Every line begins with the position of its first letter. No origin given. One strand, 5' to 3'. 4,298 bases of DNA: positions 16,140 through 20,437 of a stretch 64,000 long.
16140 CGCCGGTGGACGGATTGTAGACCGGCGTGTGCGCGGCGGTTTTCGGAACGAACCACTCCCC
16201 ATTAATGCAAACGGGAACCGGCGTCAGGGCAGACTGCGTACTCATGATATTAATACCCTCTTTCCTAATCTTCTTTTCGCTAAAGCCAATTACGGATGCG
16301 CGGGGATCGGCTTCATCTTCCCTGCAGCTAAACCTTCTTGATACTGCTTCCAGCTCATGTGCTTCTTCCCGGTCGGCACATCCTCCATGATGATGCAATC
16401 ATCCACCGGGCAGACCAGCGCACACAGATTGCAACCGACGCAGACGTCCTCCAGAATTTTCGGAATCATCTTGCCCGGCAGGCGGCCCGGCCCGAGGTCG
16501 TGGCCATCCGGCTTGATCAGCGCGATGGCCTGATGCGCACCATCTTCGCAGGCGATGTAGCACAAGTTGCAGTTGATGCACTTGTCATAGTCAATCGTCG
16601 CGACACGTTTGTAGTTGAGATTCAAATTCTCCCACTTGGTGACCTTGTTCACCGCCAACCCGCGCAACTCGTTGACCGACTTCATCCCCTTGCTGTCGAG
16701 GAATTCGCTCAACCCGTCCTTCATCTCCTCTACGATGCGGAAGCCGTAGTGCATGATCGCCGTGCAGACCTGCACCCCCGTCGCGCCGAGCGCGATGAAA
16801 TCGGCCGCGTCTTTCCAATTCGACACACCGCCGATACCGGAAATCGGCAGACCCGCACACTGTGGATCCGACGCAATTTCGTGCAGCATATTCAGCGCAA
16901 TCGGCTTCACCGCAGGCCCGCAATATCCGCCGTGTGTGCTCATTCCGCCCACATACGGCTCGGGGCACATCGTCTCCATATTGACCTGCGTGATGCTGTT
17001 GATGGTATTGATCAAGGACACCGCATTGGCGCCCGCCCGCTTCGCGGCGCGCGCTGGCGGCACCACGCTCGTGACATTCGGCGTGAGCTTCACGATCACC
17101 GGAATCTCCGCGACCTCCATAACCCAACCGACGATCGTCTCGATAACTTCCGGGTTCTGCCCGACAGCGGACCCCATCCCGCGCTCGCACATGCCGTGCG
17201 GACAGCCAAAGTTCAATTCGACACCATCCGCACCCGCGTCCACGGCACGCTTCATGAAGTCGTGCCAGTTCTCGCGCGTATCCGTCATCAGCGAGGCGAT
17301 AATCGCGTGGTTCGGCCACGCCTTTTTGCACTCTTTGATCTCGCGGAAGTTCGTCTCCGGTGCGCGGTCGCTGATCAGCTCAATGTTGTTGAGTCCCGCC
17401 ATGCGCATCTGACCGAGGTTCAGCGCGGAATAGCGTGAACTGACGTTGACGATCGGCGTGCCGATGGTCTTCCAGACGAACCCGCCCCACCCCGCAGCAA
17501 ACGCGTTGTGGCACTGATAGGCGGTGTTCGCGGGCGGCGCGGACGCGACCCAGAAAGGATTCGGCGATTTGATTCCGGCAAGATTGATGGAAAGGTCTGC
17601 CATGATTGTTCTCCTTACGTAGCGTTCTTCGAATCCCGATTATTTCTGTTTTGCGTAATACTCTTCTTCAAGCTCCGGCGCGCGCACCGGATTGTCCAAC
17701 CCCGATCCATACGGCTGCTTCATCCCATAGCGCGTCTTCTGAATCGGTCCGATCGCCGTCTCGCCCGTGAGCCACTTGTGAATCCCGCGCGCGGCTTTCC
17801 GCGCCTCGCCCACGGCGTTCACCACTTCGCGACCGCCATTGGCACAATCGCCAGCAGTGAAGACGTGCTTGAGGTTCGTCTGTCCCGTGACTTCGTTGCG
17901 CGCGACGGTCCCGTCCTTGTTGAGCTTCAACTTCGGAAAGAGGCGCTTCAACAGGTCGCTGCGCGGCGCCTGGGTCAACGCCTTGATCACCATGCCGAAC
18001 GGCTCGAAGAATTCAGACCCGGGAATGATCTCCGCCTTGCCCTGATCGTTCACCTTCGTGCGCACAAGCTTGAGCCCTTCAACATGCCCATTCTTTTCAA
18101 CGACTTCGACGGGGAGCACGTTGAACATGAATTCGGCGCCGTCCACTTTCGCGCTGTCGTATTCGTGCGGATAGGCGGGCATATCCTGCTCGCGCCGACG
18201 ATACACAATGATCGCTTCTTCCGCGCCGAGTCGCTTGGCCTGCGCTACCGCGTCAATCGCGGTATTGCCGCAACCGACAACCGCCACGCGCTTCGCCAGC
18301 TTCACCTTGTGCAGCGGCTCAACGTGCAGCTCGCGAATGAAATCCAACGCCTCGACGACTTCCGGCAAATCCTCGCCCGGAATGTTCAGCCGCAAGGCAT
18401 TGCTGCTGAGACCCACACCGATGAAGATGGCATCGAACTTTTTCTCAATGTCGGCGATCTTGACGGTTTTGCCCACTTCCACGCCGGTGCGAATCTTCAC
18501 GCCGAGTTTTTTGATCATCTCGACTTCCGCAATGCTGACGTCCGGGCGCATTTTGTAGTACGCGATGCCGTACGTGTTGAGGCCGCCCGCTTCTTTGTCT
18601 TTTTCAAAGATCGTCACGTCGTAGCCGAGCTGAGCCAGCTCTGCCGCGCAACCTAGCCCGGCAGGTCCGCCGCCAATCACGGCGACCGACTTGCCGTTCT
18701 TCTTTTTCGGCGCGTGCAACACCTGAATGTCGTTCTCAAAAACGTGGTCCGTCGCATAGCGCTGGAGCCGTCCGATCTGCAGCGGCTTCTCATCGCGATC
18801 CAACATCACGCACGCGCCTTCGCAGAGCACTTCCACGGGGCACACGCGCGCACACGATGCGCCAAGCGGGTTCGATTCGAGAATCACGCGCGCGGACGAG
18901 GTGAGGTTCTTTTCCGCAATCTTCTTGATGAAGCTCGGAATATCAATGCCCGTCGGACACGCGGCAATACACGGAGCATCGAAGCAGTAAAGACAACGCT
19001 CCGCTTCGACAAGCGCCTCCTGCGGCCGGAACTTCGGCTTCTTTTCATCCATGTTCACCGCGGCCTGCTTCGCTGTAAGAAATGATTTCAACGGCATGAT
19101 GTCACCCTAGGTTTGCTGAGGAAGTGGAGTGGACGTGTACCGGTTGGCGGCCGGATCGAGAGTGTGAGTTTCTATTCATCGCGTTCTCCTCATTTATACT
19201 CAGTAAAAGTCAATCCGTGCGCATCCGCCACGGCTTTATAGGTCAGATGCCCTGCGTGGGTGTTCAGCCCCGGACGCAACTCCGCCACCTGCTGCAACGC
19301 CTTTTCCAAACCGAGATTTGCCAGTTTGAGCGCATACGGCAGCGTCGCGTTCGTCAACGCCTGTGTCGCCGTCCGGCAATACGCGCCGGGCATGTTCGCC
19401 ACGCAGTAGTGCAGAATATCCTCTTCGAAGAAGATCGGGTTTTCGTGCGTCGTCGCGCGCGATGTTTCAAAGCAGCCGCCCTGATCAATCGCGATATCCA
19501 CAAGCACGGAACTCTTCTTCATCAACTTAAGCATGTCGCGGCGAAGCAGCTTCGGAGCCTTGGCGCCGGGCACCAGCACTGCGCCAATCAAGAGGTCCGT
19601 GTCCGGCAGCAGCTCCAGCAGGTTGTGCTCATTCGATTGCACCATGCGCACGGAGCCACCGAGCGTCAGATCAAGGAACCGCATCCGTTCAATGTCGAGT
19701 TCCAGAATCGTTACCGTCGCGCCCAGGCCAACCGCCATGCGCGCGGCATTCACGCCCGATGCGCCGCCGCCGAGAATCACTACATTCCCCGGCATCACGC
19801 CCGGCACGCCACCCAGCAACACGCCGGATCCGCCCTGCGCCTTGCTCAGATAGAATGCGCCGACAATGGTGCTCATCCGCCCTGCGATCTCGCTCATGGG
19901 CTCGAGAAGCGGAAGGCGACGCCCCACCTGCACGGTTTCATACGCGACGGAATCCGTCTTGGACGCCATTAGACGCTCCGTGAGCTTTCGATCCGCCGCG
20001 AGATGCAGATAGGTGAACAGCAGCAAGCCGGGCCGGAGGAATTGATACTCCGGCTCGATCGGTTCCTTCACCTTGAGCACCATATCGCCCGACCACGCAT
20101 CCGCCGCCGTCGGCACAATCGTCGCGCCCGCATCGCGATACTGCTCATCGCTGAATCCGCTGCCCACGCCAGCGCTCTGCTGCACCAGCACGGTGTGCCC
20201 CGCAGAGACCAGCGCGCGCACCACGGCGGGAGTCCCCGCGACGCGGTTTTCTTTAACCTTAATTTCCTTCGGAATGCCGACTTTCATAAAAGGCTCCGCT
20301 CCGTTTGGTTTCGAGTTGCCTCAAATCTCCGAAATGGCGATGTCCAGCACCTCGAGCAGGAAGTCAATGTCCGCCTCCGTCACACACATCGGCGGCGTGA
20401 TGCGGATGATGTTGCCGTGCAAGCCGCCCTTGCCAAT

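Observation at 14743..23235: Lower half of reductive pyrimidine catabolism clustered with alanine dehydrogenase, but no dihydropyrimidinase or beta-ureidopropionase gene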

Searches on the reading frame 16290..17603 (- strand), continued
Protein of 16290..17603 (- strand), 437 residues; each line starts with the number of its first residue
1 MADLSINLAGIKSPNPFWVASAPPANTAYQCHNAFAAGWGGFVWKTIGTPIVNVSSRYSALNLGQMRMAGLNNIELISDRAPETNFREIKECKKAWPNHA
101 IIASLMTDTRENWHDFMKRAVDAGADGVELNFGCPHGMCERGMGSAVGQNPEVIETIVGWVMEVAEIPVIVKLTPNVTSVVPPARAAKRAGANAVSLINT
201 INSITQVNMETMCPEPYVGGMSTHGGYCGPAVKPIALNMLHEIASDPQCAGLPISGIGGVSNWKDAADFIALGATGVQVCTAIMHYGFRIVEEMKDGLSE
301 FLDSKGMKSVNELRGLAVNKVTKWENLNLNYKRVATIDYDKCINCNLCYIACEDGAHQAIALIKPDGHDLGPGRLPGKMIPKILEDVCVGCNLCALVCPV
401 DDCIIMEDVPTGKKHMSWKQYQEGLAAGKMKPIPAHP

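Call 50: list_cluster_members(proteins=[window:16290-17603:-, window:20321-21670:-, window:14743-16245:-, P0163])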
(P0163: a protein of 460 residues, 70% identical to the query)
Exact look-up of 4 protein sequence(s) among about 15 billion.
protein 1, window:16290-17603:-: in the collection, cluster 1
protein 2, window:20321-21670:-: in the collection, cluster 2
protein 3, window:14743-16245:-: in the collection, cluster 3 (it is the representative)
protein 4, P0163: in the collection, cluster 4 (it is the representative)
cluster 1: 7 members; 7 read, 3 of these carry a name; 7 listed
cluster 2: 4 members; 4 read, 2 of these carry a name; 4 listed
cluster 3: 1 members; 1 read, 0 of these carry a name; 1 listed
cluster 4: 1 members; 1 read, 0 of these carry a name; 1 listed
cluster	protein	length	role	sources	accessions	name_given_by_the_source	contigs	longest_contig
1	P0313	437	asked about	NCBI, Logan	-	-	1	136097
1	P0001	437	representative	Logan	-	-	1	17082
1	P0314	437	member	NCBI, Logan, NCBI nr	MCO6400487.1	MAG: NAD-dependent dihydropyrimidine dehydrogenase subunit PreA [Verrucomicrobia ... | NAD-dependent dihydropyrimidine dehydrogenase subunit PreA [Verrucomicrobiota bacterium]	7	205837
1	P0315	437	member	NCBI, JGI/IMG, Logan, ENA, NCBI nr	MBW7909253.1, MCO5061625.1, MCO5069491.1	MAG: NAD-dependent dihydropyrimidine dehydrogenase subunit PreA [Kiritimatiellae ... | NAD-dependent dihydropyrimidine dehydrogenase subunit PreA [Kiritimatiellia bacterium]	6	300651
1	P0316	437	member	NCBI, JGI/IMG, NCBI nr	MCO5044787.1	MAG: NAD-dependent dihydropyrimidine dehydrogenase subunit PreA [Kiritimatiellae ... | NAD-dependent dihydropyrimidine dehydrogenase subunit PreA [Kiritimatiellia bacterium]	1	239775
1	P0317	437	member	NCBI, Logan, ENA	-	-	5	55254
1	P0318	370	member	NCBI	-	-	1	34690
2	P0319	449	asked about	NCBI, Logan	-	-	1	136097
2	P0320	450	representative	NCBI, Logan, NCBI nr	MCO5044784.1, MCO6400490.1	MAG: aminotransferase class III-fold pyridoxal phosphate-dependent enzyme ... | aminotransferase class III-fold pyridoxal phosphate-dependent enzyme [Kiritimatiellia ...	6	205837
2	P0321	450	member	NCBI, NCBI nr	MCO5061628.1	MAG: aminotransferase class III-fold pyridoxal phosphate-dependent enzyme ... | aminotransferase class III-fold pyridoxal phosphate-dependent enzyme [Kiritimatiellia ...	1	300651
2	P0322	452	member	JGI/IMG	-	-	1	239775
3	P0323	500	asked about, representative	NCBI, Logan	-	-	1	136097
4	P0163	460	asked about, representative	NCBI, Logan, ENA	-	-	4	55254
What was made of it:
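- Checked: The aminotransferase, PreA and MmsA ORFs match gene calls on record exactly (call 50).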

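Call 61: search_protein_families(library=ncbifam, proteins=[L001:752-2026:-, L001:12883-13710:-], max_evalue=1e-20)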
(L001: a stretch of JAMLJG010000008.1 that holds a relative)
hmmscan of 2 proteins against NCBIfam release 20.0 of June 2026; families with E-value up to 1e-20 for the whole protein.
L001:752-2026:- (424 aa): 29 families (the best 25 are shown)
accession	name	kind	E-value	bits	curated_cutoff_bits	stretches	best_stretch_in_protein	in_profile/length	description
NF006837.0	PRK09357.1-2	equivalog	5.7e-135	450.2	575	1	6-424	4-425/428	dihydroorotase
NF006836.0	PRK09357.1-1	equivalog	3.4e-122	408.2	538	1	18-420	13-423/432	dihydroorotase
NF006844.0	PRK09357.2-5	equivalog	3.5e-119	398.5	701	1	4-422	3-421/422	dihydroorotase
NF006841.0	PRK09357.2-2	equivalog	4.6e-119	397.8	640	1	16-423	12-419/421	dihydroorotase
NF006845.0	PRK09357.2-6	equivalog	1.6e-115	386.2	728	1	5-422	3-426/428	dihydroorotase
TIGR00857.1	pyrC_multi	subfamily_domain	1e-114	383.7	279.05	1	22-422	5-410/412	dihydroorotase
NF006558.0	PRK09059.1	equivalog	4e-104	348.5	645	1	2-422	2-428/430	dihydroorotase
NF006839.0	PRK09357.1-4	equivalog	7.1e-102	341.2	576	1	6-422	3-421/422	dihydroorotase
NF006843.0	PRK09357.2-4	equivalog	4.6e-100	335.5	786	1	6-423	4-422/431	dihydroorotase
NF006842.0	PRK09357.2-3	equivalog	1.8e-99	333.4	695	1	5-420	3-437/440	dihydroorotase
NF005791.0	PRK07627.1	equivalog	6.5e-99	331.7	442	1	7-423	5-424/425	dihydroorotase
NF005614.0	PRK07369.1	equivalog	8.3e-86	288.4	456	1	6-414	5-417/419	dihydroorotase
NF006838.0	PRK09357.1-3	equivalog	4.7e-82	276.1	644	1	7-421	5-421/423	dihydroorotase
TIGR03178.1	allantoinase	equivalog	2.2e-63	214.6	357.85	1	6-423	3-427/441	allantoinase AllB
NF002668.0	PRK02382.1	equivalog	1.7e-61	208.2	452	1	23-424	14-414/436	dihydroorotase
TIGR02033.1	D-hydantoinase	equivalog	3.1e-47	161.6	393.25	1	154-423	160-439/454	dihydropyrimidinase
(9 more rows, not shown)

L001:12883-13710:- (275 aa): 4 families
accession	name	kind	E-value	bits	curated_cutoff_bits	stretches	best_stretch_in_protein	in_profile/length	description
TIGR01692.1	HIBADH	equivalog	2.9e-29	102.3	291.6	1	43-273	44-287/288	3-hydroxyisobutyrate dehydrogenase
NF043037.1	ThreonDh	equivalog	6.1e-24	85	350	1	40-272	47-286/297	L-threonate dehydrogenase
NF008592.0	PRK11559.1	equivalog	1.8e-21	76.7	397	1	5-271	6-284/296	2-hydroxy-3-oxopropionate reductase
TIGR01505.1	tartro_sem_red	equivalog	2.8e-21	76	340.75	1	45-272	49-282/291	2-hydroxy-3-oxopropionate reductase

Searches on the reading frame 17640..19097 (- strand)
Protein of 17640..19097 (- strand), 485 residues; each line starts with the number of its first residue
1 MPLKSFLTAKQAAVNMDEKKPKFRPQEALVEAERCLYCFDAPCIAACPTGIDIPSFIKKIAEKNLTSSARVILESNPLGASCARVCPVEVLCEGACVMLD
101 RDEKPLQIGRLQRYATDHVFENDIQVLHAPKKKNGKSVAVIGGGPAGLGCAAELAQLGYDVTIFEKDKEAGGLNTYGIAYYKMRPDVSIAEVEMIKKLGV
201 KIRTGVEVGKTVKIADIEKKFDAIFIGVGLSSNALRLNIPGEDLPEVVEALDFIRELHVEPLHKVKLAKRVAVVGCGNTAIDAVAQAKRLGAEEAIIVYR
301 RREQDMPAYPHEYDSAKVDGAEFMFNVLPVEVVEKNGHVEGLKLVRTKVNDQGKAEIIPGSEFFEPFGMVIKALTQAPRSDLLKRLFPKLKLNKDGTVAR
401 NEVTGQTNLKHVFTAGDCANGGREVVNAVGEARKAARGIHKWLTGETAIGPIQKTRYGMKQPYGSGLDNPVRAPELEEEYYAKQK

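Call 3: search_protein_families(library=pfam, proteins=[window:17640-19097:-])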
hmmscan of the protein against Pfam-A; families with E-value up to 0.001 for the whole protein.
window:17640-19097:- (485 aa): 13 families
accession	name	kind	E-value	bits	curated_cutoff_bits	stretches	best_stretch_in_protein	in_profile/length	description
PF14691.11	Fer4_20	-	5.7e-37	126.4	25.8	1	15-123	4-112/113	Dihydroprymidine dehydrogenase domain II, 4Fe-4S cluster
PF07992.20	Pyr_redox_2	-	5.7e-27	95.3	26.1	1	137-432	2-291/291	Pyridine nucleotide-disulphide oxidoreductase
PF13738.12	Pyr_redox_3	-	1.1e-11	45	30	2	140-169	2-32/305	Pyridine nucleotide-disulphide oxidoreductase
PF00070.33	Pyr_redox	-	2.2e-09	38.1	22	1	137-171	1-35/82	Pyridine nucleotide-disulphide oxidoreductase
PF13450.12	NAD_binding_8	-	1.7e-08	35.1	21.9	1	140-172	1-33/68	NAD(P)-binding Rossmann-like domain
PF01266.30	DAO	-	1.3e-07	31.9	27.9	1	138-171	2-35/353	FAD dependent oxidoreductase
PF12831.13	FAD_oxidored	-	2.2e-06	27.7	27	1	138-186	2-50/416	FAD dependent oxidoreductase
PF01262.27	AlaDh_PNT_C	-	2.8e-06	27.4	23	0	137-169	30-62/214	Alanine dehydrogenase/PNT, C-terminal domain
PF00890.30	FAD_binding_2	-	6.3e-06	26.1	20.4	1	138-172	2-36/414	FAD binding domain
PF03486.20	HI0933_like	-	8.3e-06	25.9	50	1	137-171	2-36/244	HI0933-like protein Rossmann domain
PF01494.25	FAD_binding_3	-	5.7e-05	22.9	22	1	137-169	3-35/349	FAD binding domain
PF01134.28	GIDA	-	0.00014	21.5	22.1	1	138-167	2-31/391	Glucose inhibited division protein A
PF01946.23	Thi4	-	0.00094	18.9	26.2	0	137-182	19-66/235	Thi4 family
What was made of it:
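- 17640..19097 (-): PreT / PydA1, the FAD- and NAD(P)H-binding, 2x[4Fe-4S] subunit of dihydropyrimidine dehydrogenase. PF14691 (DPD domain II) at 5.7e-37 and PF07992 at 5.7e-27 (call 3).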

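Call 4: search_protein_families(library=ncbifam, proteins=[window:17640-19097:-])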
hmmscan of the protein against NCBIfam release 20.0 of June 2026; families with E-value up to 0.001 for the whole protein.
window:17640-19097:- (485 aa): 75 families (the best 25 are shown)
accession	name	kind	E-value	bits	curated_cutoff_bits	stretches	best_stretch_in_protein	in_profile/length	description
NF009414.0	PRK12778.1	equivalog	1.8e-107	360.5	1103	1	13-444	309-750/752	bifunctional dihydroorotate dehydrogenase B NAD binding subunit/NADPH-dependent glutamate synthase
NF009410.0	PRK12771.1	subfamily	3e-102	343.1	516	1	41-454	48-456/566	NAD(P)-binding protein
TIGR01316.1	gltA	equivalog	1.7e-94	317.2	471.75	1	13-443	6-449/449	NADPH-dependent glutamate synthase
TIGR01318.1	gltD_gamma_fam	subfamily_domain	2e-87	293.8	482.95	1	13-444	20-466/467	glutamate synthase, small subunit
NF009454.0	PRK12814.1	equivalog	2.1e-85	287.5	916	1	33-454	95-511/657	putative NADPH-dependent glutamate synthase small subunit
NF009413.0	PRK12775.1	equivalog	9.7e-83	278.5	1895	1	10-453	308-763/1006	putative trifunctional 2-polyprenylphenol hydroxylase/glutamate synthase subunit beta/ferritin domain-containing protein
NF009408.0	PRK12769.1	equivalog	1.3e-80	271.3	1003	1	11-445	203-653/659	formate-dependent uric acid utilization protein AegA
NF010590.0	PRK13984.1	equivalog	2.1e-77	260.7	946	1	24-446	181-609/611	putative oxidoreductase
TIGR03315.1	Se_ygfK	equivalog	1.6e-72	244.4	835.3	1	11-440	414-836/1012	putative selenate reductase subunit YgfK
NF009451.0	PRK12809.1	equivalog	2.2e-70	237.7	1154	1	20-439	195-630/639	formate-dependent uric acid utilization protein YgfT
TIGR01317.1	GOGAT_sm_gam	subfamily_domain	1.8e-58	198.6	447.7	1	17-448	26-483/485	glutamate synthase small subunit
NF009409.0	PRK12770.1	subfamily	5.3e-58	196.8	343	1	129-446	12-353/360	putative glutamate synthase subunit beta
NF009415.0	PRK12779.1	equivalog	2.5e-55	187.8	1519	1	45-441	212-624/944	putative bifunctional glutamate synthase subunit beta/2-polyprenylphenol hydroxylase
NF045663.1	diclust_near_Sec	equivalog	4.5e-34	117.6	530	1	33-232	10-201/759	pyridine nucleotide-disulfide oxidoreductase/dicluster-binding protein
TIGR01292.1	TRX_reduct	equivalog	5.5e-16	58.2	343.45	1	269-443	142-300/300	thioredoxin-disulfide reductase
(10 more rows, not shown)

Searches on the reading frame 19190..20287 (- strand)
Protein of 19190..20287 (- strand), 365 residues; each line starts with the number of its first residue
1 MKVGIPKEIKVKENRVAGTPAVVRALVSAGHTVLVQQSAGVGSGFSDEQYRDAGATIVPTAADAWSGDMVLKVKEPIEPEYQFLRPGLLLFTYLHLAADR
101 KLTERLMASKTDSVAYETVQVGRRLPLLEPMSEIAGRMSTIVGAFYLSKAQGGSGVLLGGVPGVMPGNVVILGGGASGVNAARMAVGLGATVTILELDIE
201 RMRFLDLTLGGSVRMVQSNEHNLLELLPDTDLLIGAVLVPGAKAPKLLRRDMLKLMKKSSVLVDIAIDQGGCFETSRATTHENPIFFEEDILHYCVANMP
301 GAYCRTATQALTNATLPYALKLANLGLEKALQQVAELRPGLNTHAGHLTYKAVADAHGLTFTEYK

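Call 3: search_protein_families(library=pfam, proteins=[window:19190-20287:-])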
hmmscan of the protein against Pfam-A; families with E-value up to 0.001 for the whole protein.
window:19190-20287:- (365 aa): 4 families
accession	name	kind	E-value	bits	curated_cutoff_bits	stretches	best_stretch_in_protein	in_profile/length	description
PF01262.27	AlaDh_PNT_C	-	4.5e-80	268.5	23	1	140-351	2-214/214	Alanine dehydrogenase/PNT, C-terminal domain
PF05222.21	AlaDh_PNT_N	-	1e-47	162.2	30.4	1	4-135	1-136/136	Alanine dehydrogenase/PNT, N-terminal domain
PF07992.20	Pyr_redox_2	-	0.00056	19.8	26.1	1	165-207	141-183/291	Pyridine nucleotide-disulphide oxidoreductase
PF00070.33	Pyr_redox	-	0.00074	20.4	22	0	168-208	1-41/82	Pyridine nucleotide-disulphide oxidoreductase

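Call 4: search_protein_families(library=ncbifam, proteins=[window:19190-20287:-])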
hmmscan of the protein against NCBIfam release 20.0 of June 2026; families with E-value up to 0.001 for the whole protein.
window:19190-20287:- (365 aa): 4 families
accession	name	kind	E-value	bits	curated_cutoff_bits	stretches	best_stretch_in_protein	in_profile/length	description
TIGR00518.1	alaDH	equivalog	1.6e-153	511.1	391.85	1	1-363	1-364/370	alanine dehydrogenase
NF006942.0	PRK09424.1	equivalog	1.7e-43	149.1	383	2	1-194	1-193/510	Re/Si-specific NAD(P)(+) transhydrogenase subunit alpha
TIGR00561.1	pntA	equivalog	2.1e-34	119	444.4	1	2-279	1-297/511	Re/Si-specific NAD(P)(+) transhydrogenase subunit alpha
NF006162.0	PRK08306.1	equivalog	0.00051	19.4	261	1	168-272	156-249/297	dipicolinate synthase subunit DpsA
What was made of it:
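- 19190..20287 (-): NAD-dependent L-alanine dehydrogenase. Presumed to regenerate pyruvate and release NH3. TIGR00518 equivalog, 511.1 bits against a cut-off of 391.85 (call 4).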
